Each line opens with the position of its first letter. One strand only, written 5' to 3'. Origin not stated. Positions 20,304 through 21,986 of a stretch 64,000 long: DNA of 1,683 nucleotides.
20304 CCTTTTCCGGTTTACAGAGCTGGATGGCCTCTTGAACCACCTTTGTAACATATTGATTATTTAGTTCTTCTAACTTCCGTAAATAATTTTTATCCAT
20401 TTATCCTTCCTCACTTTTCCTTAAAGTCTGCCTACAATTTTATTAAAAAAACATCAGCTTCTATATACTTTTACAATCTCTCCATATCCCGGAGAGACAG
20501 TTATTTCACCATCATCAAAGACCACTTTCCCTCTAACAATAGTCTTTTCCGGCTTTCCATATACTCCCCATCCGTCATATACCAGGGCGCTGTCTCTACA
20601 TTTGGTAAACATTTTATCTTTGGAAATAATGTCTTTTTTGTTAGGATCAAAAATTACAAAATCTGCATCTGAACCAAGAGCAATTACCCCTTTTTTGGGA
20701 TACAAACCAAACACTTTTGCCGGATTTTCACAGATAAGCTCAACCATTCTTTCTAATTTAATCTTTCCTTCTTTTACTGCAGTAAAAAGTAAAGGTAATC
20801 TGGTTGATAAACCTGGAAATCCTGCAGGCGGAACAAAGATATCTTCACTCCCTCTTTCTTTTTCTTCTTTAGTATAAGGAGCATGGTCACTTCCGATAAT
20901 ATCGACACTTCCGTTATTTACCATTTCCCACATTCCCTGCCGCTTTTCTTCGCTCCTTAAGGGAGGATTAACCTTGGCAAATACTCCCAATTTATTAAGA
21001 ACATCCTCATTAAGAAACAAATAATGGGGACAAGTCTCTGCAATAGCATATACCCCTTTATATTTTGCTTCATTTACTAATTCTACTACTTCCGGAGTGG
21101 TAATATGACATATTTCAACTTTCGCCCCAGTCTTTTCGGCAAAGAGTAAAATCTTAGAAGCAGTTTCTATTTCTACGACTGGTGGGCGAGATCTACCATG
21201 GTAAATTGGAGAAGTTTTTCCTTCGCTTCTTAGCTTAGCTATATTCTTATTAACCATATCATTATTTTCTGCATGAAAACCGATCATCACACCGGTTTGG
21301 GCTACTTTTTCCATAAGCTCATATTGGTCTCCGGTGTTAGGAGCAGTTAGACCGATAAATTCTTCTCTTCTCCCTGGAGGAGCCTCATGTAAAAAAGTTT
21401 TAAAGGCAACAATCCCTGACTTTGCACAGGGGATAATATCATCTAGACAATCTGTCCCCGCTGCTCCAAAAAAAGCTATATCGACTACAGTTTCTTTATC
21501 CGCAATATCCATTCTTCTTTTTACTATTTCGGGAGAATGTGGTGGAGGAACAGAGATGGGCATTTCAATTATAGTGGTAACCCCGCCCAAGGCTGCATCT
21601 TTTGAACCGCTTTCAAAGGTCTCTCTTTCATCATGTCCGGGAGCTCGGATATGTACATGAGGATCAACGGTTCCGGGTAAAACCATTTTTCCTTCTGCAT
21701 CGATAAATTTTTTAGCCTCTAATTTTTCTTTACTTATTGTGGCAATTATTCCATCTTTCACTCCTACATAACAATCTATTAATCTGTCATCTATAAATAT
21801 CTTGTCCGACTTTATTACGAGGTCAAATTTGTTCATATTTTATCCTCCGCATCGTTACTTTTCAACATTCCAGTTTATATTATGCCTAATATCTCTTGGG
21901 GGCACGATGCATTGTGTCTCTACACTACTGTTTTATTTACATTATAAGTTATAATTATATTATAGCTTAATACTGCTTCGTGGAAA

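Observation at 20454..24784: arcC-pyrB-pyrC cluster under an IclR regulator: carbamate kinase coupled to aspartate carbamoyltransferase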

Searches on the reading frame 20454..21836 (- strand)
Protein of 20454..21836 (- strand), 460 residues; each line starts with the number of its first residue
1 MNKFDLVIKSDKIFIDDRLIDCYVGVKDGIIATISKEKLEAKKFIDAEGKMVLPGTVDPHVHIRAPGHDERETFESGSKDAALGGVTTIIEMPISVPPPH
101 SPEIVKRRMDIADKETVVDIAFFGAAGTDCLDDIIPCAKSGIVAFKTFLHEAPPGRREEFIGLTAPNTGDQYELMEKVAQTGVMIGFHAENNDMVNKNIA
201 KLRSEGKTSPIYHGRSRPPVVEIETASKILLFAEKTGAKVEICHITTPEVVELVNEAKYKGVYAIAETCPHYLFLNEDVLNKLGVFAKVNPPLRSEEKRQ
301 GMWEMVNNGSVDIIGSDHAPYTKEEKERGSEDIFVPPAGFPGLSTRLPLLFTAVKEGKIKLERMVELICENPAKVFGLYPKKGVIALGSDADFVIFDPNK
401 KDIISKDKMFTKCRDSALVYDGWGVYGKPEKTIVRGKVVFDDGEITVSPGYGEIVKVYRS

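Call 4: search_protein_families(library=ncbifam, proteins=[window:20454-21836:-])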
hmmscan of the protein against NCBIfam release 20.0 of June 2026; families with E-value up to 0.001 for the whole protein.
window:20454-21836:- (460 aa): 63 families (the best 25 are shown)
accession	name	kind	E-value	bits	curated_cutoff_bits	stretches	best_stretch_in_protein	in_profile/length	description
NF058539.1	ergo_uti2_ErtD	equivalog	5.3e-109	365.1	650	1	3-456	1-446/449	hydantoin-5-propionate amidohydrolase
TIGR03178.1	allantoinase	equivalog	2.6e-105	352.8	357.85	1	5-449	1-434/441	allantoinase AllB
NF004839.0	PRK06189.1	equivalog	3.9e-104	348.8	631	1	3-454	2-444/451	allantoinase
NF002668.0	PRK02382.1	equivalog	1.5e-97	327.1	452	1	18-457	12-428/436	dihydroorotase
TIGR02033.1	D-hydantoinase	equivalog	2.9e-96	323.2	393.25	1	7-456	2-453/454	dihydropyrimidinase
NF009941.0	PRK13404.1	subfamily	3.2e-93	312.9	647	1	2-456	2-460/478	dihydropyrimidinase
NF006559.0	PRK09060.1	equivalog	1.3e-91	307.2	482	1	2-456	3-437/444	dihydroorotase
TIGR00857.1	pyrC_multi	subfamily_domain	1.2e-90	304.4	279.05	1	20-442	4-411/412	dihydroorotase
NF058538.1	ergo_util_ErtD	equivalog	3.6e-85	286.5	600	1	4-456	1-445/446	hydantoin-5-propionate amidohydrolase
NF005960.0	PRK08044.1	equivalog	1.7e-84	284.1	688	1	3-445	2-438/453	allantoinase AllB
NF005751.0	PRK07575.1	equivalog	4.3e-82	275.9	529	1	5-446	4-426/440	dihydroorotase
NF003271.0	PRK04250.1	equivalog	4.2e-79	266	405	1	5-453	3-400/407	dihydroorotase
NF006837.0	PRK09357.1-2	equivalog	1.6e-77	260.9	575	1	6-444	3-426/428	dihydroorotase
NF006688.0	PRK09236.1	equivalog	4.3e-70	236.7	535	1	6-447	4-433/444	dihydroorotase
NF006844.0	PRK09357.2-5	equivalog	4.2e-64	217.1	701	2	175-442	167-422/422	dihydroorotase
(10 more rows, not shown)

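Call 5: search_protein_families(library=pfam, proteins=[window:20454-21836:-])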
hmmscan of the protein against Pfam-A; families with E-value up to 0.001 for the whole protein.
window:20454-21836:- (460 aa): 2 families
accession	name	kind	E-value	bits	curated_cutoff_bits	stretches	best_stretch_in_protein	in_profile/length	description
PF01979.26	Amidohydro_1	-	2e-27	96.8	25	1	51-439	1-345/345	Amidohydrolase family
PF07969.17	Amidohydro_3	-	5.6e-16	59.5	29.7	2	356-440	404-472/472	Amidohydrolase family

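Call 19: find_homologous_proteins(query=window:20454-21836:-, max_evalue=1e-20)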
Query window:20454-21836:- (460 aa): 5547 proteins with E <= 1e-20 among 8000 candidates; the best 120 are listed.
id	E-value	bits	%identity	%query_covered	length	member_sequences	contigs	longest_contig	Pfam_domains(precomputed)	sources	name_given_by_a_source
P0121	4.9e-291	983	93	100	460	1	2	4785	PF07969.18,PF12890.14,PF01979.27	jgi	jgi:allantoinase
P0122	4.9e-291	983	93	100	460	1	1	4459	PF07969.18,PF12890.14,PF01979.27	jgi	jgi:allantoinase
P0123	7.0e-290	979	92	100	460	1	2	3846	PF07969.18,PF12890.14,PF01979.27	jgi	jgi:allantoinase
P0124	9.7e-289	976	92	100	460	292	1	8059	PF07969.18,PF12890.14,PF01979.27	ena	-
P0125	3.1e-288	974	92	100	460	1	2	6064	PF07969.18,PF12890.14,PF01979.27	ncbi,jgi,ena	-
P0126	6.2e-287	970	91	100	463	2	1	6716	PF07969.18,PF12890.14,PF01979.27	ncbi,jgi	-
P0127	8.7e-287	969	90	100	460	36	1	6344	PF07969.18,PF12890.14,PF01979.27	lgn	-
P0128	1.1e-286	969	92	100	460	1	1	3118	PF07969.18,PF12890.14,PF01979.27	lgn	-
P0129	3.3e-286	967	91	100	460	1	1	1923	PF07969.18,PF12890.14,PF01979.27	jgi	-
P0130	5.2e-286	967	90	100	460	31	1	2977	PF07969.18,PF12890.14,PF01979.27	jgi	-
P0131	1.4e-285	965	90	100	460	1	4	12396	PF07969.18,PF12890.14,PF01979.27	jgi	-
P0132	1.6e-285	965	91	100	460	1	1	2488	PF07969.18,PF12890.14,PF01979.27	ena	-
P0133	1.7e-285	965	91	100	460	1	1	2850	PF07969.18,PF12890.14,PF01979.27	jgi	-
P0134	1.7e-285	965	90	100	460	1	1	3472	PF07969.18,PF12890.14,PF01979.27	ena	-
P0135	3.0e-285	964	91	100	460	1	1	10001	PF07969.18,PF12890.14,PF01979.27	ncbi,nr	ncbi:allantoinase AllB [bacterium]|nr:allantoinase AllB [bacterium]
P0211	3.2e-273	925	87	100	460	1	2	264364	PF07969.18,PF12890.14,PF01979.27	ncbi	ncbi:MAG: allantoinase AllB [Candidatus Atribacteria bacterium]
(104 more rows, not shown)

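Call 21: search_solved_structures(query=window:20454-21836:-, max_evalue=1e-20, show_alignments=3)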
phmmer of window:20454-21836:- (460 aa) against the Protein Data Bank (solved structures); distinct sequences matched with E-value up to 1e-20: 76 (the best 60 are shown).
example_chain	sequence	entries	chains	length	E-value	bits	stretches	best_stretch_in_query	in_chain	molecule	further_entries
1gkr_A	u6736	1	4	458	1.2e-84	287.9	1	4-455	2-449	NON-ATP DEPENDENT L-SELECTIVE HYDANTOINASE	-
1nfg_A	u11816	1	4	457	9.1e-76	258.7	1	5-456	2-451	D-hydantoinase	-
3hm7_A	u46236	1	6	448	1.3e-71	245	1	2-444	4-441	Allantoinase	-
8hfd_A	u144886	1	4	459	1.2e-69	238.5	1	3-443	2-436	Allantoinase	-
3e74_A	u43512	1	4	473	1.3e-69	238.4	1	3-443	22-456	Allantoinase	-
1k1d_A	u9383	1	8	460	2.1e-68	234.5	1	7-456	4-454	D-hydantoinase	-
1gkp_A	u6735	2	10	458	1.8e-64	221.4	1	8-456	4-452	HYDANTOINASE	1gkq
4kir_A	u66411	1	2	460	2.7e-58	201.1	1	39-456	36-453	D-hydantoinase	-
1yny_A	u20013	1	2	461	2.7e-58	201.1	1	39-456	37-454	D-Hydantoinase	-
4kqn_A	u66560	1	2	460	3.8e-58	200.6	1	42-456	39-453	D-hydantoinase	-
4tqt_A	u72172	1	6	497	6.9e-58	199.8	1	7-455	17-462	D-hydantoinase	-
3mpg_A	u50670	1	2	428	2.5e-57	197.9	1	19-441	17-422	Dihydroorotase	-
4yiw_A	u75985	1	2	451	2.5e-57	197.9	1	18-441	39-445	Dihydroorotase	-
3dc8_A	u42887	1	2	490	9.9e-55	189.4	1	7-456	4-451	Dihydropyrimidinase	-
3sfw_A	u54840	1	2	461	1.5e-54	188.7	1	37-456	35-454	Dihydropyrimidinase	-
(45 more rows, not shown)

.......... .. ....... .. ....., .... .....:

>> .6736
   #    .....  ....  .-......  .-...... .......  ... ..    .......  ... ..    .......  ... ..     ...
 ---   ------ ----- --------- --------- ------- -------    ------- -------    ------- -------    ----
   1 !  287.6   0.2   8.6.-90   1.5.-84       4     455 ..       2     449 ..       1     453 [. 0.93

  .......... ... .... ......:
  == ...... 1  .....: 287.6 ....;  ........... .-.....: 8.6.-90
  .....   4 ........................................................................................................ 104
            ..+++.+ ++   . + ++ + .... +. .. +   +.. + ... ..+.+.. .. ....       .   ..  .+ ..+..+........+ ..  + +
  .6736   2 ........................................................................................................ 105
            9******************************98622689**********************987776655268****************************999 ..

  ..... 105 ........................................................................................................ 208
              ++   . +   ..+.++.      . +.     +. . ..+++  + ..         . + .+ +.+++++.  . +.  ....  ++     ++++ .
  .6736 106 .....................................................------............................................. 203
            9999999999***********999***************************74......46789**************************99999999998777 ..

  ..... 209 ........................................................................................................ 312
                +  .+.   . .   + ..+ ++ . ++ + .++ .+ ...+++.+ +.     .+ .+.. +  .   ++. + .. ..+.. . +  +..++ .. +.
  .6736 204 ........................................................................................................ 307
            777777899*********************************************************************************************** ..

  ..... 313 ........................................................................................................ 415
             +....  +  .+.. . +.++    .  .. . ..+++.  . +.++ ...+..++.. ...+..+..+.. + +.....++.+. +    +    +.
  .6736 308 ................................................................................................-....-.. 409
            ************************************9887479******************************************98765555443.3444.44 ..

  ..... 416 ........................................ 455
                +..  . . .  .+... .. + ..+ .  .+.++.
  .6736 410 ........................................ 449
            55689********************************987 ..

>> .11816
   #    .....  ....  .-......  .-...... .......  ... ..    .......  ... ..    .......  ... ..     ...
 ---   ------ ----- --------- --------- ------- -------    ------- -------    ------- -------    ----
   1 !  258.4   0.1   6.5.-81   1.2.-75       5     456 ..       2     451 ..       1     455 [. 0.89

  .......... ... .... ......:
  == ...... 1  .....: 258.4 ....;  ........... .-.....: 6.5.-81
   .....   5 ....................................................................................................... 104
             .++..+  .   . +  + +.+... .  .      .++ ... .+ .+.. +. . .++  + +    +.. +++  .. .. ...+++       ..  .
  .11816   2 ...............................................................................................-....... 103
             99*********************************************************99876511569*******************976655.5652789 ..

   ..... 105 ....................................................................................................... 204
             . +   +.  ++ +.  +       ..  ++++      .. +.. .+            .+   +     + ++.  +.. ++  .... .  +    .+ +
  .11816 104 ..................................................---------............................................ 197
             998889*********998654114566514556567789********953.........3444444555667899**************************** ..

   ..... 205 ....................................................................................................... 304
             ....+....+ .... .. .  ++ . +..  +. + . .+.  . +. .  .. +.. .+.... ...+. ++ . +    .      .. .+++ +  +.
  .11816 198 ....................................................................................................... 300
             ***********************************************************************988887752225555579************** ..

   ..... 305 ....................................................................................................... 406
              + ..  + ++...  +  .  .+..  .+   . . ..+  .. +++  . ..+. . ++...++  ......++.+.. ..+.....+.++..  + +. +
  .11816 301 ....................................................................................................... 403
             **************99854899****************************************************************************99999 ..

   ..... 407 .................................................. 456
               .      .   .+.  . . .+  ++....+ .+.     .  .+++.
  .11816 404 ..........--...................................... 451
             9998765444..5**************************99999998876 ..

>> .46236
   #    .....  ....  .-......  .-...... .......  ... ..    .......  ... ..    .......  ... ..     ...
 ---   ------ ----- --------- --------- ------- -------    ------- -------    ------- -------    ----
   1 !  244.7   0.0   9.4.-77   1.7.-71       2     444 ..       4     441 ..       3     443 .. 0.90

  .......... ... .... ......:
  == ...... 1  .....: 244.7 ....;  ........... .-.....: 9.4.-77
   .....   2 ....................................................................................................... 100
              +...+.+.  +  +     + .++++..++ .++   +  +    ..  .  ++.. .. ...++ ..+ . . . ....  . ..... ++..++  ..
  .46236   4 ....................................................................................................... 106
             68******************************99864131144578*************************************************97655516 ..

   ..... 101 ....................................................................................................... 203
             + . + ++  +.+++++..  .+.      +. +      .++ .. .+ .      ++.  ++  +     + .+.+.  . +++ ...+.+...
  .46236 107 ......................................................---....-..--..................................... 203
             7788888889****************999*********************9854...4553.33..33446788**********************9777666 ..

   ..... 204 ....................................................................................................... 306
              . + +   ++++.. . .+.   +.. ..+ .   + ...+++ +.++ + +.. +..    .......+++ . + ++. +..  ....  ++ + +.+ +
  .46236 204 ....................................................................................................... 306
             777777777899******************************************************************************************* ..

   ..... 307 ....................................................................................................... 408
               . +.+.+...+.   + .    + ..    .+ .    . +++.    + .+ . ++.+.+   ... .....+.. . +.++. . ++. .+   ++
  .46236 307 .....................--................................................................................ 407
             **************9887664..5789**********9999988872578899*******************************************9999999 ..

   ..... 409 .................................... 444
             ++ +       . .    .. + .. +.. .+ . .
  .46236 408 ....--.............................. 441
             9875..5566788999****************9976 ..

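Call 66: find_encoding_contigs(protein=P0211, flank=10000, max_places=2)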
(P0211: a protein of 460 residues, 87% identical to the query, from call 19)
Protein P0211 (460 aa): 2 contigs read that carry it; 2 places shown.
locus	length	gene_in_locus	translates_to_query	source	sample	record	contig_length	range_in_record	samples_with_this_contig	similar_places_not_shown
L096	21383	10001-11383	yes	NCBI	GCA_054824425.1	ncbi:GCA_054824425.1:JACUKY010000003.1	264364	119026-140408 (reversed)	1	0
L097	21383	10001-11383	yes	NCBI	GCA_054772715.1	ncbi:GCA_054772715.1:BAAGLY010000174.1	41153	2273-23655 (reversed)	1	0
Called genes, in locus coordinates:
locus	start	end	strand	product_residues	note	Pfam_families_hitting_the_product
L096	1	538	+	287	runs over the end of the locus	PF02653:BPD_transp_2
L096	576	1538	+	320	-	PF02653:BPD_transp_2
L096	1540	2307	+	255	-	PF00005:ABC_tran, PF12399:BCA_ABC_TP_C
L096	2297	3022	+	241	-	PF00005:ABC_tran, PF13304:AAA_21 (faint)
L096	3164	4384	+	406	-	PF13433:Peripla_BP_5, PF13458:Peripla_BP_6, PF01094:ANF_receptor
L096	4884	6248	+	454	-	PF00206:Lyase_1, PF10415:FumaraseC_C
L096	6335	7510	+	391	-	PF00390:malic, PF03949:Malic_M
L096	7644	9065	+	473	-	PF00206:Lyase_1, PF10415:FumaraseC_C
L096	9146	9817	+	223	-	PF01177:Asp_Glu_race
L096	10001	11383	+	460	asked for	PF01979:Amidohydro_1, PF12890:DHOase (weak), PF07969:Amidohydro_3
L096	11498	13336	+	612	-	PF17297:PEPCK_N, PF01293:PEPCK_ATP, PF00821:PEPCK_GTP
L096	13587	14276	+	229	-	PF00392:GntR, PF07729:FCD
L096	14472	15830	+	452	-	PF07287:AtuA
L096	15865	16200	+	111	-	PF14330:DUF4387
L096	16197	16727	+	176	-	PF01966:HD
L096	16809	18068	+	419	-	PF00330:Aconitase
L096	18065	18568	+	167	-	PF00694:Aconitase_C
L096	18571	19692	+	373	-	PF00180:Iso_dh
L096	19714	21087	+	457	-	PF03972:MmgE_PrpD_N, PF19305:MmgE_PrpD_C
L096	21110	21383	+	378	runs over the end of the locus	PF01262:AlaDh_PNT_C (weak), PF01408:GFO_IDH_MocA (faint), PF02254:TrkA_N (weak), PF03435:Sacchrp_dh_NADP, PF03807:F420_oxidored (weak), PF13460:NAD_binding_10 (weak), PF16653:Sacchrp_dh_C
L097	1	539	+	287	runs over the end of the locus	PF02653:BPD_transp_2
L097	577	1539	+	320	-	PF02653:BPD_transp_2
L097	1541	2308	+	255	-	PF00005:ABC_tran, PF12399:BCA_ABC_TP_C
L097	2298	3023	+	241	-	PF00005:ABC_tran, PF13304:AAA_21 (faint)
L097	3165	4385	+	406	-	PF13433:Peripla_BP_5, PF13458:Peripla_BP_6, PF01094:ANF_receptor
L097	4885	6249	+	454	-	PF00206:Lyase_1, PF10415:FumaraseC_C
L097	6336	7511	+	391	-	PF00390:malic, PF03949:Malic_M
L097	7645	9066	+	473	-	PF00206:Lyase_1, PF10415:FumaraseC_C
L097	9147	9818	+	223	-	PF01177:Asp_Glu_race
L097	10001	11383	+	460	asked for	PF01979:Amidohydro_1, PF12890:DHOase (weak), PF07969:Amidohydro_3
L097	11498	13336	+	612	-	PF17297:PEPCK_N, PF01293:PEPCK_ATP, PF00821:PEPCK_GTP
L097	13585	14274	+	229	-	PF00392:GntR, PF07729:FCD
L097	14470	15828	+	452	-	PF07287:AtuA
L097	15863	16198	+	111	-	PF14330:DUF4387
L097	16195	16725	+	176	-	PF01966:HD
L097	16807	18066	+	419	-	PF00330:Aconitase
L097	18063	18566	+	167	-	PF00694:Aconitase_C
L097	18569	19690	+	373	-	PF00180:Iso_dh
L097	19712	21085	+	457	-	PF03972:MmgE_PrpD_N, PF19305:MmgE_PrpD_C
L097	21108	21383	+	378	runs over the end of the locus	PF01262:AlaDh_PNT_C (weak), PF01408:GFO_IDH_MocA (faint), PF02254:TrkA_N (weak), PF03435:Sacchrp_dh_NADP, PF03807:F420_oxidored (weak), PF13460:NAD_binding_10 (weak), PF16653:Sacchrp_dh_C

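Call 67: search_protein_families(library=ncbifam, proteins=[L096:9146-9817:+], max_evalue=1e-10)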
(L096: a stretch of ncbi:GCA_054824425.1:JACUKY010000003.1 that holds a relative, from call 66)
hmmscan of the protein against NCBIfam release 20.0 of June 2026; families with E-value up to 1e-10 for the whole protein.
L096:9146-9817:+ (223 aa): 0 families
